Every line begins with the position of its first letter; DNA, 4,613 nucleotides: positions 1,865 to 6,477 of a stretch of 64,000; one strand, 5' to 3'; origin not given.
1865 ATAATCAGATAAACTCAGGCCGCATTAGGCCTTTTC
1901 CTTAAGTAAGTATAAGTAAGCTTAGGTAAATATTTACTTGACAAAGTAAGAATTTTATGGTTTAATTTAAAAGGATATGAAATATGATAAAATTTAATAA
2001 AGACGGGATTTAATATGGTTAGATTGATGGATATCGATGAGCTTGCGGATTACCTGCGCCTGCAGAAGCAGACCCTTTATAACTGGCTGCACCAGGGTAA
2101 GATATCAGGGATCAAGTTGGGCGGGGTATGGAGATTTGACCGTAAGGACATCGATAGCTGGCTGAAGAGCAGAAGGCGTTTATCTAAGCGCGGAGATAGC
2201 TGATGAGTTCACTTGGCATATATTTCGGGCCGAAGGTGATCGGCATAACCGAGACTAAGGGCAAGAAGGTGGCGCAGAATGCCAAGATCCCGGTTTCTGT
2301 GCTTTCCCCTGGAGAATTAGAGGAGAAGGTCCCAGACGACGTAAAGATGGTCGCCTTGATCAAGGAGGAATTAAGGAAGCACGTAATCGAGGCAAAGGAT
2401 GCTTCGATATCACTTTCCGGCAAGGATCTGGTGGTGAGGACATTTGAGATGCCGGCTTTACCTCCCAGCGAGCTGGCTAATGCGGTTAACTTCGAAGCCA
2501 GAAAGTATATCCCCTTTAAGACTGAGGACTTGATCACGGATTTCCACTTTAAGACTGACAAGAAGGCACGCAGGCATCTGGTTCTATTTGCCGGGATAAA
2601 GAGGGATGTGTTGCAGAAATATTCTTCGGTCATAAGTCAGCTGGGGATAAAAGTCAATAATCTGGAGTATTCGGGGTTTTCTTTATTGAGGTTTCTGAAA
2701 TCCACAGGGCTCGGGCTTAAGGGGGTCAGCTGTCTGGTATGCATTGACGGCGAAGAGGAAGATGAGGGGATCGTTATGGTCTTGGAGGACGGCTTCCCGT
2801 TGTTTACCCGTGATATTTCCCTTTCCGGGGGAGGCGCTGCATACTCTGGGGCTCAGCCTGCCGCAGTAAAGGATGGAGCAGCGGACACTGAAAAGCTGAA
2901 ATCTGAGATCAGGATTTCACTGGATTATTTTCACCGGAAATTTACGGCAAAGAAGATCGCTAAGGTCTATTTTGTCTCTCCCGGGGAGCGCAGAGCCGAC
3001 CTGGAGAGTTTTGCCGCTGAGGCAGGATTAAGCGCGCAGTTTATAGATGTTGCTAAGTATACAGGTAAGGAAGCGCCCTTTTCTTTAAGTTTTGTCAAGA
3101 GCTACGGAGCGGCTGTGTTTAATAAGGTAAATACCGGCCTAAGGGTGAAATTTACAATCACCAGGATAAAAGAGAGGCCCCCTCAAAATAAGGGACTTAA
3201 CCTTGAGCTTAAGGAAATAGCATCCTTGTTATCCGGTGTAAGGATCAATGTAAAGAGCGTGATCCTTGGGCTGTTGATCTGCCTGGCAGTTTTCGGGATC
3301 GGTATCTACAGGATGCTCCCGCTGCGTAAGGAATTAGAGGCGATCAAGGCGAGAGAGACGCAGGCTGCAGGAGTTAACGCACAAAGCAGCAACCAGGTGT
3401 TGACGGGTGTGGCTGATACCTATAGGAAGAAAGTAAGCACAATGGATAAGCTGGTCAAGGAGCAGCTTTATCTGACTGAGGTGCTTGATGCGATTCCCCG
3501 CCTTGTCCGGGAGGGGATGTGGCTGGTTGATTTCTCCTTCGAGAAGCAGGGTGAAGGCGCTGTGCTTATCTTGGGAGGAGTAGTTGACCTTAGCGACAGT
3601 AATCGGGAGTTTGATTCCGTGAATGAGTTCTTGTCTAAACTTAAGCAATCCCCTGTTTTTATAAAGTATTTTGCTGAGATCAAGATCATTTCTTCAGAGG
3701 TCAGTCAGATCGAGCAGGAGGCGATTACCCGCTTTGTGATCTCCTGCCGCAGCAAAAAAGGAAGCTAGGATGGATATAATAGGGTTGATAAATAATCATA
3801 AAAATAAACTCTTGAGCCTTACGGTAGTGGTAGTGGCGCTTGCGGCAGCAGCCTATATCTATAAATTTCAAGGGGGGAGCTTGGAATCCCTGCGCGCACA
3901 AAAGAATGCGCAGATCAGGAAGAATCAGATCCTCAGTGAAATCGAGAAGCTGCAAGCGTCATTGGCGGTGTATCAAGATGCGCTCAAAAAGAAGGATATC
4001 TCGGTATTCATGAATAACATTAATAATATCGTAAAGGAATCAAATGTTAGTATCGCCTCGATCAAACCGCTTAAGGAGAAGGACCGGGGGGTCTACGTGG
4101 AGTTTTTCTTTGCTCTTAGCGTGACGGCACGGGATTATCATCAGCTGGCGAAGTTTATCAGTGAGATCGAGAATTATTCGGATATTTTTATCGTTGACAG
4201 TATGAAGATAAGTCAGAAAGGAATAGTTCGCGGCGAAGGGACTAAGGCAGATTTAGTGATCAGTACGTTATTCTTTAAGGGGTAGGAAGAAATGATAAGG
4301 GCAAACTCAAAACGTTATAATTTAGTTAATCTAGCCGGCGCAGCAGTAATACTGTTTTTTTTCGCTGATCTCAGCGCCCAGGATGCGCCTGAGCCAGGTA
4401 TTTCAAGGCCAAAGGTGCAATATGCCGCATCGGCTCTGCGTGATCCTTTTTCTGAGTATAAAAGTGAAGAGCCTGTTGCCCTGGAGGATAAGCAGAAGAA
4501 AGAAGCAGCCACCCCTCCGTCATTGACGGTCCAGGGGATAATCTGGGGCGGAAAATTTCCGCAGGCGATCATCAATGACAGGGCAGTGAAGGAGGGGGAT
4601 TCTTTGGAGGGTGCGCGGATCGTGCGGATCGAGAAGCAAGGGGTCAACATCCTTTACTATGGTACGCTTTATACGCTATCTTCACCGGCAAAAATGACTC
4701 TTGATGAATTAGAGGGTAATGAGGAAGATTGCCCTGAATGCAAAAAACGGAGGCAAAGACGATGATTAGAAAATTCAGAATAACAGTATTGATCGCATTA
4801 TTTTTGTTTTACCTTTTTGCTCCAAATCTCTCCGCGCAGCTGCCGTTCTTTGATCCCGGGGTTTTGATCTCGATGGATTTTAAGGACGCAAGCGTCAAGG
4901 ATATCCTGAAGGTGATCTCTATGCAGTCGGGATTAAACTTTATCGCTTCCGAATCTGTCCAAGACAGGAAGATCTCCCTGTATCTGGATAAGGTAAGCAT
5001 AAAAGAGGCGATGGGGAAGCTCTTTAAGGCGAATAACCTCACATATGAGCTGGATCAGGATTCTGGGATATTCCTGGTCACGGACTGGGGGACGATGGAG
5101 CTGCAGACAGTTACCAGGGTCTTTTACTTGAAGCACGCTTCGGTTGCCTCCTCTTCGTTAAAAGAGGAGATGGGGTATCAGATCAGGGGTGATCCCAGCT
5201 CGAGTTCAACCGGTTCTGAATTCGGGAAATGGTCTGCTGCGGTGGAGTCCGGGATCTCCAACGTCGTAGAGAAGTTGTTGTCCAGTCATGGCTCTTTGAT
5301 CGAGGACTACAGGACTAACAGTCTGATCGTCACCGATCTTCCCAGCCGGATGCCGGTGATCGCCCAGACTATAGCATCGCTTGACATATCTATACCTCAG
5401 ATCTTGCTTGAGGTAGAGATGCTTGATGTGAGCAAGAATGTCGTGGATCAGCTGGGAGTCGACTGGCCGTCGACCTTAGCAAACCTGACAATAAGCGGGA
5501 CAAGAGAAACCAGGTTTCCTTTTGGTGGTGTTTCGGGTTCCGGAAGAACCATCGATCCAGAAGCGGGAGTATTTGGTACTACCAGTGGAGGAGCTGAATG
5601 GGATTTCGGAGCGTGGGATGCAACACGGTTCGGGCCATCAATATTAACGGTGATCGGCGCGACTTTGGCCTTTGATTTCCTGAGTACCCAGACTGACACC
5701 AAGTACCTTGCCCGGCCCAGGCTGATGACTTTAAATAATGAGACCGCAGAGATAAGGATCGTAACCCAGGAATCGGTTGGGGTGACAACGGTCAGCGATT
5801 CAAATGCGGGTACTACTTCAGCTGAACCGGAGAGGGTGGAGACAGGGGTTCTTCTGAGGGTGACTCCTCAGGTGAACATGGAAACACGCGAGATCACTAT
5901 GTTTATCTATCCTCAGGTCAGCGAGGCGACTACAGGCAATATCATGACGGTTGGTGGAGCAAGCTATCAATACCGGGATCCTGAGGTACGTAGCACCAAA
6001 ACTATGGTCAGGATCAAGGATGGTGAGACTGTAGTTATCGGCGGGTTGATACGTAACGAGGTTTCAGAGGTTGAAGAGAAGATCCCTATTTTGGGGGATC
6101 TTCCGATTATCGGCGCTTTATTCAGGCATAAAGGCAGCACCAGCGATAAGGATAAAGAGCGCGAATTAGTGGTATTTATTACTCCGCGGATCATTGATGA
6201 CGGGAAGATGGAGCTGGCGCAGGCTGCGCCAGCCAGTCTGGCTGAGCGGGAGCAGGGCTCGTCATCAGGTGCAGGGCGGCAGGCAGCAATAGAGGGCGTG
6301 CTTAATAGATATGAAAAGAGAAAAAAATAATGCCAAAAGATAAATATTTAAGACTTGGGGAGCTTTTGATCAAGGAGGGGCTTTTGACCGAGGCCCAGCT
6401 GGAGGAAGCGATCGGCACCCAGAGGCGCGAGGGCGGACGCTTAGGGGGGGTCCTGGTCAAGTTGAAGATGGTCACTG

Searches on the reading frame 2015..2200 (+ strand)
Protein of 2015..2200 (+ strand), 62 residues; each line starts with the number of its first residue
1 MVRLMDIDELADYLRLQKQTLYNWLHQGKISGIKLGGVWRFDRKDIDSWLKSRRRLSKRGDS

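Call 3: search_protein_families(library=pfam, proteins=[window:2015-2200:+], max_evalue=0.1)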
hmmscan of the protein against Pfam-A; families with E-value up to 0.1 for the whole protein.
window:2015-2200:+ (62 aa): 6 families
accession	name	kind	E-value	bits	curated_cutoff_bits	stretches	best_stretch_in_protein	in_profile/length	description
PF12728.13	HTH_17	-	9.9e-17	61.4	27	1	4-54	1-51/51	Helix-turn-helix domain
PF07022.19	Phage_CI_repr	-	0.004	17.9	22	1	8-31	16-39/65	Bacteriophage CI repressor helix-turn-helix domain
PF13411.12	MerR_1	-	0.025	15.1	21.6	1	5-60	1-56/69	MerR HTH family regulatory protein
PF13384.12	HTH_23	-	0.038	14.3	24.6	1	7-27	20-40/50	Homeodomain-like domain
PF00376.29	MerR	-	0.055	13.7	28.2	1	7-34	2-30/38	MerR family regulatory protein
PF03374.19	ANT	-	0.082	13.7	25.3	1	4-52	23-73/108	Phage antirepressor protein KilAC domain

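Call 4: search_protein_families(library=ncbifam, proteins=[window:2015-2200:+], max_evalue=0.1)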
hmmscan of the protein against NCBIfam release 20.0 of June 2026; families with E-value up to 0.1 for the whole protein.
window:2015-2200:+ (62 aa): 5 families
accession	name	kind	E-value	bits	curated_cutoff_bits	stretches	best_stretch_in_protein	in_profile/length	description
NF047737.1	antiphage_MADS1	equivalog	7.7e-19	67.7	80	1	3-50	2-49/49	methylation-associated defense system helix-turn-helix domain-containing protein MAD1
TIGR01764.1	excise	domain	7.4e-14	51.8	28.8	1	5-51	2-48/49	excisionase family DNA-binding protein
NF033787.1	HTH_BldC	subfamily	4.7e-05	23.1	77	1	4-48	2-47/49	BldC family transcriptional regulator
NF033518.0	transpos_IS607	equivalog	0.0043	16.6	110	1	9-55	2-49/187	IS607 family transposase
NF049929.1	TransRepsrRacR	equivalog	0.011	16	200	1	9-41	29-61/150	DNA-binding transcriptional repressor RacR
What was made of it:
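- On HTH_17 / excisionase-family DNA-binding domain (PF12728, TIGR01764): Above the curated cutoffs for ORF1, ORF2 and the 2015 ORF (calls 3, 4).
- Checked: All three pass the NCBIfam 'excise' domain cutoff, TIGR01764 (call 4).
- The MAD1 score is 41 bits against a cutoff of 80 (call 4).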

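Call 69: search_protein_families(library=padloc, proteins=[window:2015-2200:+], max_evalue=0.01)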
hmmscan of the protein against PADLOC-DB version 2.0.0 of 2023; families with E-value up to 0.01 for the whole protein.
window:2015-2200:+ (62 aa): 2 families
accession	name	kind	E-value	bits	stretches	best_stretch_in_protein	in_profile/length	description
PDLC04133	mad1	-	2.3e-11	41.8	1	2-51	3-52/60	mads_1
PDLC03348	MTase_II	-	0.0071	12.9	1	2-48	8-55/727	Type II methyltransferase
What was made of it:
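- Family names only: TIGR01764 'excise' and a sub-threshold MAD1 match (calls 4, 69).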

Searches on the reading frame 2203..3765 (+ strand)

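Call 61: search_protein_families(library=pfam, proteins=[window:2203-3765:+], max_evalue=0.001)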
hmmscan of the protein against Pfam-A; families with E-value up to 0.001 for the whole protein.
window:2203-3765:+ (521 aa): 2 families
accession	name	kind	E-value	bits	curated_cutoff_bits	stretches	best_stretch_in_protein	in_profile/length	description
PF11104.14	PilM_2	-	3.6e-09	36.4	27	1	34-209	31-212/340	Type IV pilus assembly protein PilM;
PF05137.18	PilN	-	1.6e-06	28.5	22.8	1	427-516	2-77/78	Fimbrial assembly protein (PilN)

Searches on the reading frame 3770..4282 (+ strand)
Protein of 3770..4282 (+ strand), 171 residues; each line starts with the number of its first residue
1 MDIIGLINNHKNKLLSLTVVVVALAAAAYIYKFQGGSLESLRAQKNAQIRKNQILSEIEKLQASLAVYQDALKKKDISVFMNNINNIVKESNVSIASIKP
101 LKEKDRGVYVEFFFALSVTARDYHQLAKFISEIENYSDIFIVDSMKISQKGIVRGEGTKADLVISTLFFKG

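Call 61: search_protein_families(library=pfam, proteins=[window:3770-4282:+], max_evalue=0.001)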
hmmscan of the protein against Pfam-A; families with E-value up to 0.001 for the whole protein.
window:3770-4282:+ (171 aa): 2 families
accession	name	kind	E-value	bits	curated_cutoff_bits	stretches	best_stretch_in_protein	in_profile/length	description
PF04350.18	PilO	-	1.3e-09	38.8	22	1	44-166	18-140/145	Pilus assembly protein, PilO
PF10741.14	T2SSM_b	-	0.00016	22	21.7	1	80-156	19-95/111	Type II secretion system (T2SS), protein M subtype b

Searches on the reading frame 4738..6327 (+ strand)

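Call 61: search_protein_families(library=pfam, proteins=[window:4738-6327:+], max_evalue=0.001)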
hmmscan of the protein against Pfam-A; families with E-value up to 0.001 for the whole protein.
window:4738-6327:+ (530 aa): 3 families
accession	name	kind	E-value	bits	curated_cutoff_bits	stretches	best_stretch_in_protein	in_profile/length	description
PF00263.26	Secretin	-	2.4e-42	144.8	27.5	1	315-487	2-169/169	Bacterial type II and III secretion system protein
PF03958.22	Secretin_N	-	3.9e-10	40.2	28.2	1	126-221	1-69/69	Bacterial type II/III secretion system short domain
PF07660.19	STN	-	1.7e-07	31.4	28.4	1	66-114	1-50/52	Secretin and TonB N terminus short domain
